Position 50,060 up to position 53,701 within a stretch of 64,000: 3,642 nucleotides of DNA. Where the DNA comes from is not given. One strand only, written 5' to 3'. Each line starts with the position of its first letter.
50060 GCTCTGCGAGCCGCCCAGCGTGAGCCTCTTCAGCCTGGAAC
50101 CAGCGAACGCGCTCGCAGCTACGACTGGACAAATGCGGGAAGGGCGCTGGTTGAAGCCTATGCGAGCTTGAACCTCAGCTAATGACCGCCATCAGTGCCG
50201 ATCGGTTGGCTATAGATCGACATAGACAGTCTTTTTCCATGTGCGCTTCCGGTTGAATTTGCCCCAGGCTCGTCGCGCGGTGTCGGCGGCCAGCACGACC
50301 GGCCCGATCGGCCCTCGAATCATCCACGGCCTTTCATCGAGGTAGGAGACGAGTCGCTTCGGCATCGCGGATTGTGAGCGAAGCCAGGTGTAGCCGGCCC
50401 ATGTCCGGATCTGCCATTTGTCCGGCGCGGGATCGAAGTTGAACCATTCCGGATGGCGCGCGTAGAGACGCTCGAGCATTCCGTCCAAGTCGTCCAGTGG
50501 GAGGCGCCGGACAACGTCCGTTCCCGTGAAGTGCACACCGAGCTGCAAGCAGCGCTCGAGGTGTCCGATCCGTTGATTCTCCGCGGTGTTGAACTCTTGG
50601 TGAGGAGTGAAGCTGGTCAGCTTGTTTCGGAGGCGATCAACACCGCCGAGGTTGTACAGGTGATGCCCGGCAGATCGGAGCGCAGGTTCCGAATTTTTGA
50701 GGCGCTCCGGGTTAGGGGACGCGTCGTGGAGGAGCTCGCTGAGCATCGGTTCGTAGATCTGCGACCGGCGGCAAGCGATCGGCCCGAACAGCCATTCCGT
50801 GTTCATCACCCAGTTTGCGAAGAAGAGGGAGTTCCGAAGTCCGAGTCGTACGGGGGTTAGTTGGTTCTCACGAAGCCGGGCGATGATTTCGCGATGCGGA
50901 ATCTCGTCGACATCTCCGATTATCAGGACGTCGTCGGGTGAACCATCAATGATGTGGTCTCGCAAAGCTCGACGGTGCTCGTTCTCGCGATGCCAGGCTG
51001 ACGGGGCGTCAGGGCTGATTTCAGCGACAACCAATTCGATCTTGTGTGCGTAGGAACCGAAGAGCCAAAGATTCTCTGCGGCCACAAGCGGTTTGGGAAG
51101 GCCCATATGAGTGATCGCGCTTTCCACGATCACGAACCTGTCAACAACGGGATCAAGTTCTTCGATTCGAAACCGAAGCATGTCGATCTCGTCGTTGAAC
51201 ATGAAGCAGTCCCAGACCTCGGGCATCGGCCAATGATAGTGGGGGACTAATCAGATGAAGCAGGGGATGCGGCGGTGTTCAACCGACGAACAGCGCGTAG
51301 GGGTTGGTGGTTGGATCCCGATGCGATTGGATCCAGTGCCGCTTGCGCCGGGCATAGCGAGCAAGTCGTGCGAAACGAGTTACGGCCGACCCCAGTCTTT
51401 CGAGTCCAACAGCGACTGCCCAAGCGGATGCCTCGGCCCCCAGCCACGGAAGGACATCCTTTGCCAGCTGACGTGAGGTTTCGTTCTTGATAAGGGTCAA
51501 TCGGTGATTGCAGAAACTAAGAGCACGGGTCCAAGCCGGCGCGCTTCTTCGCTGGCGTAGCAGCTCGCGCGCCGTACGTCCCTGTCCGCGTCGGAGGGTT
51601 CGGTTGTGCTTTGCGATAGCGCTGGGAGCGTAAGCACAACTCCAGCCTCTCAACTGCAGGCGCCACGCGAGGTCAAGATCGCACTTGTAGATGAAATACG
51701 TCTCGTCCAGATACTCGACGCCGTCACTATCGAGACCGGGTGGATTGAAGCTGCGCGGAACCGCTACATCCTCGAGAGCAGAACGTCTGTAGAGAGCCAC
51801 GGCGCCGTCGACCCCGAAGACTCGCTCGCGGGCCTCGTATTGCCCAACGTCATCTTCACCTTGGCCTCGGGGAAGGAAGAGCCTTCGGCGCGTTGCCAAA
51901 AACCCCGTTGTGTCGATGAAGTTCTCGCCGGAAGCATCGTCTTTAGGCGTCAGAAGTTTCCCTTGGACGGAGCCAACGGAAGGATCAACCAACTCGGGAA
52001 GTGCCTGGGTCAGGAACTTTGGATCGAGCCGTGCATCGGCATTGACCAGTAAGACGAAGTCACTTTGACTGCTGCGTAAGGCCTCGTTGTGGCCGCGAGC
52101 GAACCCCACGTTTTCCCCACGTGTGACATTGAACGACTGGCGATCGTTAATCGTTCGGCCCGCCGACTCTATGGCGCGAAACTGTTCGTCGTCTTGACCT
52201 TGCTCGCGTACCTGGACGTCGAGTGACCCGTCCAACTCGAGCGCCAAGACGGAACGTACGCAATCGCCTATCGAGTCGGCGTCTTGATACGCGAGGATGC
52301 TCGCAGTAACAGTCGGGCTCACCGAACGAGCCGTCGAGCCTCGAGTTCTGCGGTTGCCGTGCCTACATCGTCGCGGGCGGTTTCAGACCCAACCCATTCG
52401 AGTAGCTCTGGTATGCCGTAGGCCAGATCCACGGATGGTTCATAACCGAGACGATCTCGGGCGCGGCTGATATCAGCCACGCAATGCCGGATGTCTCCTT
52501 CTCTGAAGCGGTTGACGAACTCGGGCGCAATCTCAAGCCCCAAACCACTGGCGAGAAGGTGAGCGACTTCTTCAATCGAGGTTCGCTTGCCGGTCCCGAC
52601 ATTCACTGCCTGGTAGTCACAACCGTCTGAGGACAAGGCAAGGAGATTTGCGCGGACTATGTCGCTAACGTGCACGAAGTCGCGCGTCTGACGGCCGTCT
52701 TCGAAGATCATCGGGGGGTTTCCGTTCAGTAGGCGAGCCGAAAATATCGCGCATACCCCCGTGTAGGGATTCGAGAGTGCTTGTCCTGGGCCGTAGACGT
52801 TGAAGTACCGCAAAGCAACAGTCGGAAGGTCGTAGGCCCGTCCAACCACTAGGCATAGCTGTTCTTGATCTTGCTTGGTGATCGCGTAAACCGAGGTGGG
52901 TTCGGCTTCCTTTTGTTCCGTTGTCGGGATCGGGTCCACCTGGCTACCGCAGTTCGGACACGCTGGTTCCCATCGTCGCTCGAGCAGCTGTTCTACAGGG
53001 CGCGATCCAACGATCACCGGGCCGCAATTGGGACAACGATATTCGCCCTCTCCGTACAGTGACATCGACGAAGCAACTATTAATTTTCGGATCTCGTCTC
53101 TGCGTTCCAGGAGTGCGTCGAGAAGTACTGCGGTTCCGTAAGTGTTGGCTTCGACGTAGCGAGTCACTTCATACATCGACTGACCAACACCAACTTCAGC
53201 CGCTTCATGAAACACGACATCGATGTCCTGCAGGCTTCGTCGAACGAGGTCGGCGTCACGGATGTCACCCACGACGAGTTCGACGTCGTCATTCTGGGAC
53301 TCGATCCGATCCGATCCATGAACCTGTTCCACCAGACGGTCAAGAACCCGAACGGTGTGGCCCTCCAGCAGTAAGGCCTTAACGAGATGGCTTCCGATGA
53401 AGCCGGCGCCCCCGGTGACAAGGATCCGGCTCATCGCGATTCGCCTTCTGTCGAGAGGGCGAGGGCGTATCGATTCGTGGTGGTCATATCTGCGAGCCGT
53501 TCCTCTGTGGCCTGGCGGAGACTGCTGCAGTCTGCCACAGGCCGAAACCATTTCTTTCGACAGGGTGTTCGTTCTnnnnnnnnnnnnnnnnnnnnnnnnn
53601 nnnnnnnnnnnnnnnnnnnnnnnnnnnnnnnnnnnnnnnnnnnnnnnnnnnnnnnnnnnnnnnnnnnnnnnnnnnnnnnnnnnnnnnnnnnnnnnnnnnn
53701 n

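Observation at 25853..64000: ~36-kb glycan-assembly super-locus that mixes ABC-transporter, Wzy_C/ligase and PCP/BY-kinase logic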

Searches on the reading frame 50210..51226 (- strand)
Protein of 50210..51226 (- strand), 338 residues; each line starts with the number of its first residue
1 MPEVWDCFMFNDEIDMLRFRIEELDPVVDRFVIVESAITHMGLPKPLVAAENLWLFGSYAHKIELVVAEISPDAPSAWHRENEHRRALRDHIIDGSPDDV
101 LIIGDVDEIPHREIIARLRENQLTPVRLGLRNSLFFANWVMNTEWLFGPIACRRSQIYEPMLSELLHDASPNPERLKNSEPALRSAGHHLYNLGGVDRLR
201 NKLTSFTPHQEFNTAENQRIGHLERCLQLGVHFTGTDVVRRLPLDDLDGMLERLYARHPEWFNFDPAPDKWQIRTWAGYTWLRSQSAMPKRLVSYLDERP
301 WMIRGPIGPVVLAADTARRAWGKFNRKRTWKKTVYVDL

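Call 6: search_protein_families(library=pfam, proteins=[window:50210-51226:-], max_evalue=0.001)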
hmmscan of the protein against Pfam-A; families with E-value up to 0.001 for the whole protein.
window:50210-51226:- (338 aa): 1 family
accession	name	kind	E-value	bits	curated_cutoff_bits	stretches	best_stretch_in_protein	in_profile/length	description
PF04724.18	Glyco_transf_17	-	1.6e-22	80.5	26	1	3-143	74-220/348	Glycosyltransferase family 17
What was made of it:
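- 50210..51226 (-): GT17-family glycosyltransferase (variable cassette). Glyco_transf_17, 80 bits (call 6).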

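Call 10: find_encoding_contigs(protein=window:50210-51226:-, flank=10000, max_places=6)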
Protein window:50210-51226:- (338 aa): no gene with exactly this product is on record in the collection.

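Call 11: search_protein_families(library=ncbifam, proteins=[window:50210-51226:-], max_evalue=0.001)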
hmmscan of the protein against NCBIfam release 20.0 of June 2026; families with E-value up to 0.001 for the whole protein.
window:50210-51226:- (338 aa): 0 families

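Call 20: find_homologous_proteins(query=window:50210-51226:-)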
Query window:50210-51226:- (338 aa): 920 proteins with E <= 0.001 among 6419 candidates; the best 120 are listed.
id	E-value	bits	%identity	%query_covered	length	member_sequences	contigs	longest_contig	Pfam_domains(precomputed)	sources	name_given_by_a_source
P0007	7.0e-206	701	87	100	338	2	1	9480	PF04724.19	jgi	jgi:beta-1,4-mannosyl-glycoprotein beta-1,4-N-acetylglucosaminyltransferase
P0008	4.2e-165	567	69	100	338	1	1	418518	PF04724.19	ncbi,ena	-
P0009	1.4e-102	361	52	94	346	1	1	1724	PF04724.19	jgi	jgi:beta-1,4-mannosyl-glycoprotein beta-1,4-N-acetylglucosaminyltransferase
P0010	2.4e-69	252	42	93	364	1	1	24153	PF04724.19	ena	-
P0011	1.5e-62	230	40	91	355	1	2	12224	PF04724.19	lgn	-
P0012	3.3e-59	219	40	93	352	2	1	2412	PF04724.19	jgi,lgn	jgi:hypothetical protein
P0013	6.1e-56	208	37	93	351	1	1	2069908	PF04724.19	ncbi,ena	-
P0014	1.9e-54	203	47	61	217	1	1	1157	-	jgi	jgi:hypothetical protein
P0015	5.1e-52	195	41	86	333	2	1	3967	PF04724.19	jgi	jgi:beta-1,4-mannosyl-glycoprotein beta-1,4-N-acetylglucosaminyltransferase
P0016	3.9e-45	172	39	83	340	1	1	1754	PF04724.19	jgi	jgi:beta-1,4-mannosyl-glycoprotein beta-1,4-N-acetylglucosaminyltransferase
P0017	2.2e-44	170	29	77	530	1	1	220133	PF04724.19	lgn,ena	-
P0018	3.0e-44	170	27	94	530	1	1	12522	PF04724.19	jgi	-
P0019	1.6e-43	167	36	88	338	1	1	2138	PF04724.19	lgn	-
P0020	5.2e-42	162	33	64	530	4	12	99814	PF04724.19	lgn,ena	-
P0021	1.1e-40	158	28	77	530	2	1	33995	PF04724.19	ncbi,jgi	jgi:beta-1,4-mannosyl-glycoprotein beta-1,4-N-acetylglucosaminyltransferase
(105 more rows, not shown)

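Call 21: find_encoding_contigs(protein=P0013, flank=10000, max_places=2)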
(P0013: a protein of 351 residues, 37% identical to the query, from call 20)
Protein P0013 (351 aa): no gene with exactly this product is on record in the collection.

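Call 22: find_encoding_contigs(protein=P0010, flank=10000, max_places=2)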
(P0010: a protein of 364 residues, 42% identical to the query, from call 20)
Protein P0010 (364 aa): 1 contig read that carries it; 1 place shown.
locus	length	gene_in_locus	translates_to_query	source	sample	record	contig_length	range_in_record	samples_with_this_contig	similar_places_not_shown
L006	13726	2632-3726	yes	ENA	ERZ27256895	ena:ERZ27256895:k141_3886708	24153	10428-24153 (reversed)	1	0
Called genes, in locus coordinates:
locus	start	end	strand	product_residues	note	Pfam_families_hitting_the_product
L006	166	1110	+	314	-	PF13578:Methyltransf_24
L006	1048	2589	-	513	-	-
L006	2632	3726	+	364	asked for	PF04724:Glyco_transf_17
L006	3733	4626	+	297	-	PF01061:ABC2_membrane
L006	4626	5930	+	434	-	PF00005:ABC_tran, PF13304:AAA_21 (faint), PF14524:Wzt_C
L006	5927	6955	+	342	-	PF00535:Glycos_transf_2, PF13641:Glyco_tranf_2_3 (weak), PF10111:Glyco_tranf_2_2 (weak)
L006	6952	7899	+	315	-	PF13641:Glyco_tranf_2_3, PF00535:Glycos_transf_2, PF10111:Glyco_tranf_2_2 (faint), PF13632:Glyco_trans_2_3 (weak)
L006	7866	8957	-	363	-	PF13439:Glyco_transf_4, PF13477:Glyco_trans_4_2 (weak), PF13579:Glyco_trans_4_4, PF20706:GT4-conflict, PF00534:Glycos_transf_1, PF13692:Glyco_trans_1_4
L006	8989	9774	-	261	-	PF13489:Methyltransf_23, PF08241:Methyltransf_11 (faint), PF13649:Methyltransf_25 (faint)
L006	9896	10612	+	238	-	PF00483:NTP_transferase, PF12804:NTP_transf_3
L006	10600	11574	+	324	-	PF00106:adh_short (weak), PF01073:3Beta_HSD, PF01370:Epimerase, PF02719:Polysacc_synt_2, PF04321:RmlD_sub_bind, PF16363:GDP_Man_Dehyd, PF13460:NAD_binding_10, PF07993:NAD_binding_4, +1 more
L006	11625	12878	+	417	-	PF13439:Glyco_transf_4, PF13579:Glyco_trans_4_4, PF20706:GT4-conflict, PF00534:Glycos_transf_1, PF13692:Glyco_trans_1_4, PF13524:Glyco_trans_1_2 (weak)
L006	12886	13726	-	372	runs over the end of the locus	PF01209:Ubie_methyltran, PF13489:Methyltransf_23, PF13847:Methyltransf_31, PF08241:Methyltransf_11, PF08242:Methyltransf_12, PF13649:Methyltransf_25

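Call 24: find_related_loci(query=A1, collection=genome_contigs, flank=10000)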
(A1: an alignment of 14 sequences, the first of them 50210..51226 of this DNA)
Query A1 (338 aa) in genome_contigs; peptide patterns used: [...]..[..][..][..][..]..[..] (x = any residue, [..] = any of these).
337 stretches matched a pattern; 35 encode a relative of the query (tblastn E <= 1e-3); 35 distinct loci.
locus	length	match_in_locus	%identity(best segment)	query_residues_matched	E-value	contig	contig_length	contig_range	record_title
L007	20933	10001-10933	38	4-317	4e-68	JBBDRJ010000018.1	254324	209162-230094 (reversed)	MAG: Actinomycetota bacterium isolate LejiaC_65_31 Lejia_C_56_length_254324_cov_19, whole genome shotgun sequence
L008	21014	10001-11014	69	1-338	2e-165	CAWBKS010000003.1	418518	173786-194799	MAG: uncultured Actinomycetes bacterium isolate MFD09212.bin.2.201 genome assembly, contig: contig_9748, whole genome sh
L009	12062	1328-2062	31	4-263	2e-27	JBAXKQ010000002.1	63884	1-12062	MAG: bacterium isolate ELA405 MAG405_2, whole genome shotgun sequence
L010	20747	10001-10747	30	3-262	7e-27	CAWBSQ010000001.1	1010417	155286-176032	MAG: uncultured Simkaniaceae bacterium isolate MFD04540.bin.1.17 genome assembly, contig: contig_15636, whole genome sho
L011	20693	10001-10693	32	4-216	3e-23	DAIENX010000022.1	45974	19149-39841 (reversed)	MAG TPA_asm: Elusimicrobia bacterium isolate clean1135 k141_2090666, whole genome shotgun sequence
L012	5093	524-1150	32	4-213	5e-23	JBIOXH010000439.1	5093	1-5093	MAG: Rhodospirillales bacterium isolate MAG061 k127_721916, whole genome shotgun sequence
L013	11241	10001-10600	31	6-211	3e-22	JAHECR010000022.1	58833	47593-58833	MAG: Acidimicrobiaceae bacterium isolate Ww174 NODE_746_length_58833_cov_4.682688, whole genome shotgun sequence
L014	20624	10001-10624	33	4-215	9e-23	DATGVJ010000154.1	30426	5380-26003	MAG TPA_asm: Xanthobacteraceae bacterium isolate SMAG_U10553 k141_1589813, whole genome shotgun sequence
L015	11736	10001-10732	31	4-236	3e-21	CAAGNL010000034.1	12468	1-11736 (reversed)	MAG TPA_asm: Kiritimatiellae bacterium, isolate HGM23428, WGS project CAAGNL010000000 data, contig: SRS476839_98_k119_25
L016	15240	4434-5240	28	4-262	1e-20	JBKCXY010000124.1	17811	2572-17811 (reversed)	MAG: Pseudobdellovibrionaceae bacterium isolate samp_2073_concoct_387 samp_2073_730814, whole genome shotgun sequence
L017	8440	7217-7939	33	4-216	1e-19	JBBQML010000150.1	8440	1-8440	MAG: Verrucomicrobiota bacterium isolate Co_metawrap_420 Cmw_420_k141_28362887_length_8440_cov_8.0000, whole genome shot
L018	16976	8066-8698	32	3-218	2e-17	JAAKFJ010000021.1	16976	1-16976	MAG: Candidatus Anoxychlamydiales bacterium isolate K940_chlam_1 K940chlam1_21, whole genome shotgun sequence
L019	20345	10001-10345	37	4-118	3e-17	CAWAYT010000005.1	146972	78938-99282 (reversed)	MAG: uncultured Alphaproteobacteria bacterium isolate MFD08079.bin.2.6 genome assembly, contig: contig_11739, whole geno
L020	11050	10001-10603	31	1-214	5e-16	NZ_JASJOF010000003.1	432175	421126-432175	Roseicyclus marinus strain CCMM001 NODE_3_length_432235_cov_57.037680, whole genome shotgun sequence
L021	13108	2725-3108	33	4-126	2e-15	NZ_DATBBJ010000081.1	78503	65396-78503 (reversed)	MAG: Scandinavium sp. isolate SMAG_U5756 k141_4994639, whole genome shotgun sequence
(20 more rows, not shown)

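Call 80: find_encoding_contigs(protein=P0007, flank=10000, max_places=2)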
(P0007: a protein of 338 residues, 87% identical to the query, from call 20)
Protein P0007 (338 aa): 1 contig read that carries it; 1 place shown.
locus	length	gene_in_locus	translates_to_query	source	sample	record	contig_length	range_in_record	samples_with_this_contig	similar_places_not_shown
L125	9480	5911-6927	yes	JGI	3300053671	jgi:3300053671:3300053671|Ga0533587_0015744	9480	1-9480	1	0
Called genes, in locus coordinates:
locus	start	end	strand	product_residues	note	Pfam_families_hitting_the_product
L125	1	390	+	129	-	?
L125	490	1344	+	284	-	PF00535:Glycos_transf_2, PF10111:Glyco_tranf_2_2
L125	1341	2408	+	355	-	PF13439:Glyco_transf_4, PF20706:GT4-conflict, PF00534:Glycos_transf_1, PF13692:Glyco_trans_1_4, PF13524:Glyco_trans_1_2 (weak)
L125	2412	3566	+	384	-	PF13439:Glyco_transf_4, PF13477:Glyco_trans_4_2 (weak), PF13579:Glyco_trans_4_4, PF20706:GT4-conflict (weak), PF00534:Glycos_transf_1, PF13692:Glyco_trans_1_4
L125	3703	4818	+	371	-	PF01073:3Beta_HSD, PF01370:Epimerase, PF02719:Polysacc_synt_2, PF05368:NmrA, PF07993:NAD_binding_4, PF13460:NAD_binding_10, PF16363:GDP_Man_Dehyd, PF01370:Epimerase, +3 more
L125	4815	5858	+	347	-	PF00535:Glycos_transf_2, PF13641:Glyco_tranf_2_3, PF13632:Glyco_trans_2_3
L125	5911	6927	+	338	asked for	PF04724:Glyco_transf_17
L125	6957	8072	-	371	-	PF00534:Glycos_transf_1, PF13692:Glyco_trans_1_4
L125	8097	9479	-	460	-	?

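Call 87: search_protein_families(library=pfam, proteins=[L007:7022-8443:+, L007:10762-11985:+], max_evalue=0.01)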
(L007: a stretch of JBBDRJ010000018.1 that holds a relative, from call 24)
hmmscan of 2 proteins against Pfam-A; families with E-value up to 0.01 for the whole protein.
L007:7022-8443:+ (473 aa): 5 families
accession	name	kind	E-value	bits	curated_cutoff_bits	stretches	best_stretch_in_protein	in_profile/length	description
PF13439.12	Glyco_transf_4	-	1.3e-17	64.8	28.5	1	135-286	2-169/170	Glycosyltransferase Family 4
PF00534.26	Glycos_transf_1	-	3.9e-13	49.7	26.4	1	353-448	73-171/172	Glycosyl transferases group 1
PF13692.12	Glyco_trans_1_4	-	1.1e-10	42.4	27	1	353-434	59-141/142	Glycosyl transferases group 1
PF20706.3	GT4-conflict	-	2.1e-06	27.4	26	1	362-462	271-385/385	Family 4 Glycosyltransferase in conflict systems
PF13524.12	Glyco_trans_1_2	-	2.2e-06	28.1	25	1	382-463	60-143/144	Glycosyl transferase-like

L007:10762-11985:+ (407 aa): 1 family
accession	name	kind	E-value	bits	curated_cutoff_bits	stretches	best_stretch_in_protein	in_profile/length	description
PF13578.12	Methyltransf_24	-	2.7e-11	44.7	26.3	1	231-331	1-105/105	Methyltransferase domain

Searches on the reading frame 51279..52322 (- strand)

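Call 6: search_protein_families(library=pfam, proteins=[window:51279-52322:-], max_evalue=0.001)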
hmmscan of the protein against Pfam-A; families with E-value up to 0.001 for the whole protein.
window:51279-52322:- (347 aa): 3 families
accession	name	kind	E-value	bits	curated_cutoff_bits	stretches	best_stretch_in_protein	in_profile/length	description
PF13641.12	Glyco_tranf_2_3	-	2.1e-15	57.8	27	1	3-256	1-222/230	Glycosyltransferase like family 2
PF13632.12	Glyco_trans_2_3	-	8.7e-10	39.2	27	1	89-258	1-136/198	Glycosyl transferase family group 2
PF00535.33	Glycos_transf_2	-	8.8e-09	35.9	23.3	1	9-185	4-166/168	Glycosyl transferase family 2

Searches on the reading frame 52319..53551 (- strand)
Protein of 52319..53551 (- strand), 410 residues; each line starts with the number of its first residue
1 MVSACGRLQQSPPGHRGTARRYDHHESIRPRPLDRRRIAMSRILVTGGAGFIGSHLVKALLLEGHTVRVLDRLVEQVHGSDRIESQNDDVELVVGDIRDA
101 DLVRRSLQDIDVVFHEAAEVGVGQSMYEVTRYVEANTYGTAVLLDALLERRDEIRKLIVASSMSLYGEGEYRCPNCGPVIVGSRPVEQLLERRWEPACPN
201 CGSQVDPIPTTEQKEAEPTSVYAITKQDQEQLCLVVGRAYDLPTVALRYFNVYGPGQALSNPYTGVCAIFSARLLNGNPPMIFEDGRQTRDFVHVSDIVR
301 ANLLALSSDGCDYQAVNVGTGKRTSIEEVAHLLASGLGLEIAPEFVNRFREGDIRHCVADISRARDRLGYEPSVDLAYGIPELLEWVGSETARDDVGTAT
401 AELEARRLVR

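Call 6: search_protein_families(library=pfam, proteins=[window:52319-53551:-], max_evalue=0.001)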
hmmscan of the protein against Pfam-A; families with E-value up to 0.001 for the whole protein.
window:52319-53551:- (410 aa): 10 families
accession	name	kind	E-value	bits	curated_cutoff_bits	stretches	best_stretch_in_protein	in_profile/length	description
PF01370.27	Epimerase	-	4.7e-53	180.5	20.9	2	43-171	1-124/240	NAD dependent epimerase/dehydratase family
PF16363.11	GDP_Man_Dehyd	-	1.7e-46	159.7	27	2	44-168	1-135/332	GDP-mannose 4,6 dehydratase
PF01073.25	3Beta_HSD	-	1.1e-25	90.7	22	1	44-168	1-122/280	3-beta hydroxysteroid dehydrogenase/isomerase family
PF02719.21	Polysacc_synt_2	-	4e-13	49.7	20.2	1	43-161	1-127/293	Polysaccharide biosynthesis protein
PF07993.18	NAD_binding_4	-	8.4e-12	45.2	20.1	1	45-270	1-219/258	Male sterility protein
PF13460.12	NAD_binding_10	-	1.7e-10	41.5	27.2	1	47-168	1-104/184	NAD(P)H-binding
PF05368.20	NmrA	-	3.8e-10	40.3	27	1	41-118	3-78/298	NmrA-like family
PF00106.31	adh_short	-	2.3e-05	24.4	26.6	1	43-111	3-72/195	short chain dehydrogenase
PF04321.23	RmlD_sub_bind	-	4.8e-05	23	27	0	42-143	2-85/287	RmlD substrate binding domain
PF08271.17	Zn_Ribbon_TF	-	0.00064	19.7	29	0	166-180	15-29/43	TFIIB zinc-binding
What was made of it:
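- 52319..53551 (-): SDR epimerase/dehydratase with an insertion. Epimerase domain in two stretches (call 6).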

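Call 60: search_protein_families(library=ncbifam, proteins=[window:52319-53551:-], max_evalue=0.00001)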
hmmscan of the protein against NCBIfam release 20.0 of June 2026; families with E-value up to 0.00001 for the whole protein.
window:52319-53551:- (410 aa): 31 families (the best 25 are shown)
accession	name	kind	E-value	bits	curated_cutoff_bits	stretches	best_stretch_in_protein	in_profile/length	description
TIGR01179.1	galE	equivalog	1e-47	162.6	262.3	2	42-170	1-129/332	UDP-glucose 4-epimerase GalE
TIGR04180.1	EDH_00030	hypoth_equivalog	7.7e-42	143.4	475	2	43-171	1-130/297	NAD-dependent 4,6-dehydratase LegB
TIGR01181.1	dTDP_gluc_dehyt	equivalog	4.6e-38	131.1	365.1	2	42-168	1-131/321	dTDP-glucose 4,6-dehydratase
NF011728.1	PRK15181.1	equivalog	9.3e-38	130.1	760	2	208-387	151-337/348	Vi polysaccharide biosynthesis UDP-N-acetylglucosaminuronic acid C-4 epimerase TviC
TIGR02197.1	heptose_epim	equivalog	1.7e-31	109.5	274.6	2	211-387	126-313/316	ADP-glyceromanno-heptose 6-epimerase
NF007956.0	PRK10675.1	subfamily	8.5e-26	90.9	394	1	42-168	2-130/338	UDP-glucose 4-epimerase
NF042422.1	oxyalk_red_OleD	equivalog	1.3e-20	74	580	1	42-165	2-113/329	2-alkyl-3-oxoalkanoate reductase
NF008360.0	PRK11150.1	equivalog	2.1e-20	73.2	452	2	213-387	131-306/310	ADP-glyceromanno-heptose 6-epimerase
TIGR03466.1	HpnA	hypoth_equivalog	3e-18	65.8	367.65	1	42-166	2-117/327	hopanoid-associated sugar epimerase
NF007490.0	PRK10084.1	subfamily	3.5e-18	65.7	649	2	42-147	2-111/361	dTDP-glucose 4,6-dehydratase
NF007582.0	PRK10217.1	equivalog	8.5e-18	64.6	698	2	40-146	1-111/355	dTDP-glucose 4,6-dehydratase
NF043036.1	ErythonDh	equivalog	1.3e-15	57.4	325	1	42-168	2-131/321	D-erythronate dehydrogenase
NF047922.1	GDPFucSynFcl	equivalog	1.9e-14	53.8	500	1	217-387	128-301/308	GDP-L-fucose synthase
NF052578.1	StrlDmthSdmBMthl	equivalog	5.3e-14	52.7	600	1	43-167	3-118/328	sterol demethylase protein SdmB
NF042423.1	oxyalk_red_Shew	equivalog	8.7e-14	51.3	580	1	39-168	7-124/331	2-alkyl-3-oxoalkanoate reductase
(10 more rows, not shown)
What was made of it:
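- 52319..53551 (-): GalE-like and TviC-like (call 60).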
